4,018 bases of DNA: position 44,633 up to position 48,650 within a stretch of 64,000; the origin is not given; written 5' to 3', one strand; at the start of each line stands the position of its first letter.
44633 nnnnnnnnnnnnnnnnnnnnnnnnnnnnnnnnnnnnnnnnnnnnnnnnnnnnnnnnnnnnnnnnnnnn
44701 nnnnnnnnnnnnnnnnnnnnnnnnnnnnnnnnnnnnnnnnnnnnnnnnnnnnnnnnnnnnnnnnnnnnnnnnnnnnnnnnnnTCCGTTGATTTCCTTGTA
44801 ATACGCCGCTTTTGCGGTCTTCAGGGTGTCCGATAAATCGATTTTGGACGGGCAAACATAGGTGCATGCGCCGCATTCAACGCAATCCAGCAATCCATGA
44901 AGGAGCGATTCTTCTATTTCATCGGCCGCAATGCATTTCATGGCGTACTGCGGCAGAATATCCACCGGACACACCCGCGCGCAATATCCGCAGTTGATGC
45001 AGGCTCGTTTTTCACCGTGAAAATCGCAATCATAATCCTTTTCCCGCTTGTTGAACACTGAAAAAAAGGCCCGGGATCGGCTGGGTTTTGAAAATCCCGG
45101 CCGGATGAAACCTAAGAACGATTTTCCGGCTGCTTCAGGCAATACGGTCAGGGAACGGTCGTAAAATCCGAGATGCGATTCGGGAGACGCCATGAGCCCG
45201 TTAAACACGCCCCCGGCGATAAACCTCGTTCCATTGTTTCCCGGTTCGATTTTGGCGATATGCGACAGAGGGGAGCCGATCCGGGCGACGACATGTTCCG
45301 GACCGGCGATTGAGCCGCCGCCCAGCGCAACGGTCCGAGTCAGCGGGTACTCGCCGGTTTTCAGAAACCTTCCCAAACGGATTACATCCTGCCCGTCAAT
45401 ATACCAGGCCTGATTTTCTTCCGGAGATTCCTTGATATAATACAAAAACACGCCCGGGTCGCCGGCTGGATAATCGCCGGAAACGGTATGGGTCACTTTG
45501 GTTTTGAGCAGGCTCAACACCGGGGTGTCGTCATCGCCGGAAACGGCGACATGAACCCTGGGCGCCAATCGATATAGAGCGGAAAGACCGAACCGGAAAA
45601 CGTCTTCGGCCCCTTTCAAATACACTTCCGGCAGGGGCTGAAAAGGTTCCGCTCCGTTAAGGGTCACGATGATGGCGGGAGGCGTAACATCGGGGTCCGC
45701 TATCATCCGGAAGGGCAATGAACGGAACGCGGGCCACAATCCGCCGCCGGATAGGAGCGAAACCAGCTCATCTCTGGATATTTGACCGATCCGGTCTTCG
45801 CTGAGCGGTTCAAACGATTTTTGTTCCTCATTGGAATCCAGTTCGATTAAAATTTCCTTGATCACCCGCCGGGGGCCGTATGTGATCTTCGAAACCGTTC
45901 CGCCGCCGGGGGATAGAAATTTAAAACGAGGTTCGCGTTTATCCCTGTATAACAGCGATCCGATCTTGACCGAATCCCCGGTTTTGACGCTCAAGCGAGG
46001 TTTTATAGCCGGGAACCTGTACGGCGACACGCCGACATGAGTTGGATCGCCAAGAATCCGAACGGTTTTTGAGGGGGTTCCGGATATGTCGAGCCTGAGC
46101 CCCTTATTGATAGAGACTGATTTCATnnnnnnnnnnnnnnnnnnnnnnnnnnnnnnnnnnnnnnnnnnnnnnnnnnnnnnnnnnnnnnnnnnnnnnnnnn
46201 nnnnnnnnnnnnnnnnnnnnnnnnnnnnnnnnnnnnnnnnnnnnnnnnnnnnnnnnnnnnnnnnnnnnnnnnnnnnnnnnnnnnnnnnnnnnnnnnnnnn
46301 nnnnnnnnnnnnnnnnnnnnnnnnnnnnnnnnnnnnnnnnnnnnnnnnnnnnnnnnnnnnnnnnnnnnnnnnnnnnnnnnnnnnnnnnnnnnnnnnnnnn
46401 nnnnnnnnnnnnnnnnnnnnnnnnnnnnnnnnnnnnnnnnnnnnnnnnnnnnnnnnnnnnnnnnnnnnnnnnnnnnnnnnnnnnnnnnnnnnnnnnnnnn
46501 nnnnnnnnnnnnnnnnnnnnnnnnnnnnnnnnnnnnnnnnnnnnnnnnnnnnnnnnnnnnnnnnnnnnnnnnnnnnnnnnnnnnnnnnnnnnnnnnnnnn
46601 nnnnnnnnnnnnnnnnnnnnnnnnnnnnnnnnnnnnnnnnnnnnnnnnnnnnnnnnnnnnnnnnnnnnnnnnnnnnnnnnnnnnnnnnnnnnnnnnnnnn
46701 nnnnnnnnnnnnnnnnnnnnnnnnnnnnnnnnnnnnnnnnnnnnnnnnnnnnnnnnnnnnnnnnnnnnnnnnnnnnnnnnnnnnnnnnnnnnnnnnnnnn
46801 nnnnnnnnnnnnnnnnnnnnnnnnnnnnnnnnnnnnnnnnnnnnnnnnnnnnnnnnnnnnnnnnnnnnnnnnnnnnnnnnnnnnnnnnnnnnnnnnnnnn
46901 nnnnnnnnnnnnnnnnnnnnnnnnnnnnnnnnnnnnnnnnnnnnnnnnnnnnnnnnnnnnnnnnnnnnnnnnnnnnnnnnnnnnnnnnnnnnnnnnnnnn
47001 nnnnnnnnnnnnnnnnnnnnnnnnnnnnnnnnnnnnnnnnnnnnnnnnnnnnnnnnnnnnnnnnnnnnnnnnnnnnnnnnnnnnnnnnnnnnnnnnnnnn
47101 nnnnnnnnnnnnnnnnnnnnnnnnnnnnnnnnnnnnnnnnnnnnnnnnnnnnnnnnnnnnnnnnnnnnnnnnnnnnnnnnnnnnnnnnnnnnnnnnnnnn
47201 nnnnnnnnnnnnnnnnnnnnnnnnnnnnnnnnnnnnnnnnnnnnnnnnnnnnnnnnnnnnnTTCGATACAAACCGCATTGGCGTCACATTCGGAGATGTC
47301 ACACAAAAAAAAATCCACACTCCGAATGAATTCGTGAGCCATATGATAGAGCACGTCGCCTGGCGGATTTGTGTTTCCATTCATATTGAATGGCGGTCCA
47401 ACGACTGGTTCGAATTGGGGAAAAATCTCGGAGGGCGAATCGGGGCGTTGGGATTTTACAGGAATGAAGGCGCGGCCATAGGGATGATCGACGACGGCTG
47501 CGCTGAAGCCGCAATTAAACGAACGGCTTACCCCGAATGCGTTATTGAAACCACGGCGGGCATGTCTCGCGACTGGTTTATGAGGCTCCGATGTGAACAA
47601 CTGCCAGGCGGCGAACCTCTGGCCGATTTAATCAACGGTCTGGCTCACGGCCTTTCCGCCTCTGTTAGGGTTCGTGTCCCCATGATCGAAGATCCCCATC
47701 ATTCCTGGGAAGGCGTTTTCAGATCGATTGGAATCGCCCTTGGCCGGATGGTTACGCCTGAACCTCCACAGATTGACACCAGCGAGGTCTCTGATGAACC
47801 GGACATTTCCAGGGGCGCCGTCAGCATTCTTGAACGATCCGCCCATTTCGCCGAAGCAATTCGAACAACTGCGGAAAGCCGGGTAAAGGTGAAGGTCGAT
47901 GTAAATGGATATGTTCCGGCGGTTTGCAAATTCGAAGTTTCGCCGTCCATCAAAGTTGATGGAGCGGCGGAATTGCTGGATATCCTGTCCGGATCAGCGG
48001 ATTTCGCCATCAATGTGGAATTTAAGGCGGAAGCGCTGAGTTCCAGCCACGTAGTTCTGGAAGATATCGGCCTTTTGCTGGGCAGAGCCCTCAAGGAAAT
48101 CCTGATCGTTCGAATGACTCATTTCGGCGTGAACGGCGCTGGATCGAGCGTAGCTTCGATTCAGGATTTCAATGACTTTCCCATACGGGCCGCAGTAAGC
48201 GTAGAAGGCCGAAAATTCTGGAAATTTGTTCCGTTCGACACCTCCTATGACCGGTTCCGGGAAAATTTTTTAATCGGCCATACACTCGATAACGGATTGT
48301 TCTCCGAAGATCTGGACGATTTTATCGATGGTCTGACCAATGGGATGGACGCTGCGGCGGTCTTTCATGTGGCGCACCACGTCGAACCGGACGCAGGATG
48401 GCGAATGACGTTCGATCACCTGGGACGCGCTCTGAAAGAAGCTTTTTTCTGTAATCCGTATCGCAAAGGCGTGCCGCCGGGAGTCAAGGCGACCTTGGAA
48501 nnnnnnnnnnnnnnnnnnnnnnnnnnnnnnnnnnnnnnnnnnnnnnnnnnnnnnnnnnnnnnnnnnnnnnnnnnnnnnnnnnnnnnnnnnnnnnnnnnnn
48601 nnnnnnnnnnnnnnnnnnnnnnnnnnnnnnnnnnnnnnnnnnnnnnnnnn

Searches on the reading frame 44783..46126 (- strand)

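Call 92: search_protein_families(library=ncbifam, proteins=[window:44783-46126:-], max_evalue=1e-20)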
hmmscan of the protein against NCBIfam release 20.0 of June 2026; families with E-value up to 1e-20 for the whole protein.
window:44783-46126:- (448 aa): 7 families
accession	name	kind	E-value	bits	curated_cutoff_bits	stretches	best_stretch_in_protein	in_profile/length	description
NF003761.0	PRK05352.1-4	equivalog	2.4e-134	448.4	450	1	1-446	2-448/449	Na(+)-translocating NADH-quinone reductase subunit A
TIGR01936.1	nqrA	equivalog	1.3e-88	297.9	321.05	1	5-445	2-445/446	NADH:ubiquinone reductase (Na(+)-transporting) subunit A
NF003759.0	PRK05352.1-2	equivalog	1.5e-82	277.7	505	1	4-437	2-438/447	Na(+)-translocating NADH-quinone reductase subunit A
NF003762.0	PRK05352.1-5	equivalog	8.8e-57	192.7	819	1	4-437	2-435/444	Na(+)-translocating NADH-quinone reductase subunit A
NF003758.0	PRK05352.1-1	equivalog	1.6e-38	132.6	850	1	4-445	3-459/468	Na(+)-translocating NADH-quinone reductase subunit A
TIGR01945.1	rnfC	subfamily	1.3e-25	89.9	245.95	0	372-443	361-432/435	RnfABCDGE type electron transport complex subunit C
NF003454.1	PRK05035.1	equivalog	2.9e-24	85.5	345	0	368-442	361-435/556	electron transport complex subunit RsxC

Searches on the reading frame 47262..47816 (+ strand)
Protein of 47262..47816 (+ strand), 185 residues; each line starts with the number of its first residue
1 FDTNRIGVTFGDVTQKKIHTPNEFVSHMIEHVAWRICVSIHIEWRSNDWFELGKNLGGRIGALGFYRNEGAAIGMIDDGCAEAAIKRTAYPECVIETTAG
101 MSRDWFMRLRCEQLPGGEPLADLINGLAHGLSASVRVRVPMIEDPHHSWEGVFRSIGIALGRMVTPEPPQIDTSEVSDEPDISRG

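Call 6: search_protein_families(library=pfam, proteins=[window:47262-47816:+], max_evalue=10)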
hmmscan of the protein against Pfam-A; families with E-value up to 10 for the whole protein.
seq(185 aa): 2 families
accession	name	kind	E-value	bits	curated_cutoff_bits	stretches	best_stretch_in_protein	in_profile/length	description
PF00475.24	IGPD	-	0.00019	22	27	1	23-160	4-144/144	Imidazoleglycerol-phosphate dehydratase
PF02625.21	XdhC_CoxI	-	0.18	12.2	24.3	1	60-89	24-53/68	XdhC and CoxI family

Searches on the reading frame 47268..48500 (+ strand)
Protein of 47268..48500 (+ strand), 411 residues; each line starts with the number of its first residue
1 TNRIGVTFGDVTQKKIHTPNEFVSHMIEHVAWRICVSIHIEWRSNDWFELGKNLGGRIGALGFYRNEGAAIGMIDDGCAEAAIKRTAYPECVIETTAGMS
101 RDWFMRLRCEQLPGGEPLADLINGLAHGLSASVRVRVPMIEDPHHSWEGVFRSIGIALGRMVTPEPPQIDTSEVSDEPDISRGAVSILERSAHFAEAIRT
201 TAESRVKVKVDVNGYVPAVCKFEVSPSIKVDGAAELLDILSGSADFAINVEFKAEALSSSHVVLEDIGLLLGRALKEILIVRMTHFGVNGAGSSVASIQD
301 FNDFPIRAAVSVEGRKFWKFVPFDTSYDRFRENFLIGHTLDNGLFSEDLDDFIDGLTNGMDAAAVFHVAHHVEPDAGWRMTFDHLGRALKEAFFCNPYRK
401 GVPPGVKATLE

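Call 54: search_protein_representatives(protein=window:47268-48500:+)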
Query: 411 residues. Proteins with E-value up to 0.001 (for the whole library): 124; up to 1e-10: 85; up to 1e-30: 44. The best 124 are listed.
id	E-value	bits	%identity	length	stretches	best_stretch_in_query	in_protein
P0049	5.5e-130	450.4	51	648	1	2-410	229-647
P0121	2.2e-120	418.8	50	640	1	8-410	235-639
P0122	1.2e-112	393.3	47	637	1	4-410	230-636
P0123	3.5e-111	388.5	45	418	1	1-410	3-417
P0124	2.2e-108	379.3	48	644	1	2-410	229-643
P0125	9.1e-106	370.7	45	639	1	8-410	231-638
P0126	8.2e-103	360.9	47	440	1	11-410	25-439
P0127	3.5e-102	358.8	46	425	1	4-410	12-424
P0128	2.5e-99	349.5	41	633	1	6-411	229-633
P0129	8.9e-98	344.3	43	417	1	4-410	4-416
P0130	7.8e-96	337.9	45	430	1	2-410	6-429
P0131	1.3e-95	337.2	45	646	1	7-410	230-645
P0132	1.6e-94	333.6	46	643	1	9-410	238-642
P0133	1.0e-91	324.3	48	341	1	73-410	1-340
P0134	2.0e-88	313.6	43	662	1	10-410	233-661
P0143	4.3e-69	249.8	35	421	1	14-402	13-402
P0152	8.0e-42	160.0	38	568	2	6-159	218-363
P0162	1.2e-32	129.8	33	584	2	198-411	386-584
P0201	2.0e-11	59.9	31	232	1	176-409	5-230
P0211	3.2e-08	49.3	30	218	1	13-168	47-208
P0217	2.9e-07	46.2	28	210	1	13-167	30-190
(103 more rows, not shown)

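Call 56: search_protein_families(library=pfam, proteins=[P0123, P0127, P0143, P0211, P0217, P0201, P0152, P0162], max_evalue=0.001)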
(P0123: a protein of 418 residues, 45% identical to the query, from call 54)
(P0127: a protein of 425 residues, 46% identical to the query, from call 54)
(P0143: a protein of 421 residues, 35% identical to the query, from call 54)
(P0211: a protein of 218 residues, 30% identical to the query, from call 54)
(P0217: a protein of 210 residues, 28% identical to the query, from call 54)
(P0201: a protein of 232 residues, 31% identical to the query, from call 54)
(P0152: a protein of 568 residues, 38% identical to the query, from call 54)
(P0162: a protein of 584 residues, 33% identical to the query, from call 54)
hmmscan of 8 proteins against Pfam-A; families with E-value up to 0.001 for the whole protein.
P0123 (418 aa): 1 family
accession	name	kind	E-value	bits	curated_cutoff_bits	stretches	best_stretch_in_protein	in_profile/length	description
PF00475.24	IGPD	-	1.2e-14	55.1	27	1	240-396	6-144/144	Imidazoleglycerol-phosphate dehydratase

P0127 (425 aa): 1 family
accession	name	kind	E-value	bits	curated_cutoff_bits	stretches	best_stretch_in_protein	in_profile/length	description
PF00475.24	IGPD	-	1.3e-12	48.5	27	2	255-403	14-144/144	Imidazoleglycerol-phosphate dehydratase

P0143 (421 aa): 1 family
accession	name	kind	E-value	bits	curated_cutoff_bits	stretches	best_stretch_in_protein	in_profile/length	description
PF00475.24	IGPD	-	9.2e-12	45.7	27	2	237-389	9-144/144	Imidazoleglycerol-phosphate dehydratase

P0211 (218 aa): 1 family
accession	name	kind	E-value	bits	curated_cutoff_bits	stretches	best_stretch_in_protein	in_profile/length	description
PF00475.24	IGPD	-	3.4e-27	95.8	27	1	52-198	1-144/144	Imidazoleglycerol-phosphate dehydratase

P0217 (210 aa): 1 family
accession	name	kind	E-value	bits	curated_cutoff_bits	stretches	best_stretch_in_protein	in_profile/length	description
PF00475.24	IGPD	-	1e-33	116.9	27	1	35-181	1-144/144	Imidazoleglycerol-phosphate dehydratase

P0201 (232 aa): 1 family
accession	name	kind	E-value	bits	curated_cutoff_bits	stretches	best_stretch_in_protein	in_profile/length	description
PF00475.24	IGPD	-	1.2e-23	84.2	27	1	52-210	1-144/144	Imidazoleglycerol-phosphate dehydratase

P0152 (568 aa): 5 families
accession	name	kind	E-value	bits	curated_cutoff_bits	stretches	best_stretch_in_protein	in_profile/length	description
PF00702.32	Hydrolase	-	5.8e-26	92.5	26.4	1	20-193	1-191/191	haloacid dehalogenase-like hydrolase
PF13419.12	HAD_2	-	2.1e-24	87.1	23.8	1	23-197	1-176/178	Haloacid dehalogenase-like hydrolase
PF00475.24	IGPD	-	6.6e-12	46.2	27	1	413-523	18-119/144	Imidazoleglycerol-phosphate dehydratase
PF12710.13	HAD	-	9.3e-07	29.9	27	1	23-148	1-130/189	haloacid dehalogenase-like hydrolase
PF13242.12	Hydrolase_like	-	4.1e-05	23.9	22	1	156-202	4-51/75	HAD-hyrolase-like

P0162 (584 aa): 4 families
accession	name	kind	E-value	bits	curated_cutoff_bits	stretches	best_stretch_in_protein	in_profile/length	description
PF13419.12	HAD_2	-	5.5e-28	98.7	23.8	1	16-193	1-175/178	Haloacid dehalogenase-like hydrolase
PF00702.32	Hydrolase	-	4.1e-23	83.2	26.4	1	14-190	2-191/191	haloacid dehalogenase-like hydrolase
PF00475.24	IGPD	-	7.1e-15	55.8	27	1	427-556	18-138/144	Imidazoleglycerol-phosphate dehydratase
PF13344.12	Hydrolase_6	-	0.00049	20.5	27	0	98-126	15-43/101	Haloacid dehalogenase-like hydrolase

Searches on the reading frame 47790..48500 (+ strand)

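Call 6: search_protein_families(library=pfam, proteins=[window:47790-48500:+], max_evalue=10)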
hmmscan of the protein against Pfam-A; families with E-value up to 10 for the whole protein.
seq(237 aa): 1 family
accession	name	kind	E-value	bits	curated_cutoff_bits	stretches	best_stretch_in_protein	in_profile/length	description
PF00475.24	IGPD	-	3.9e-06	27.5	27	1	61-150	8-88/144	Imidazoleglycerol-phosphate dehydratase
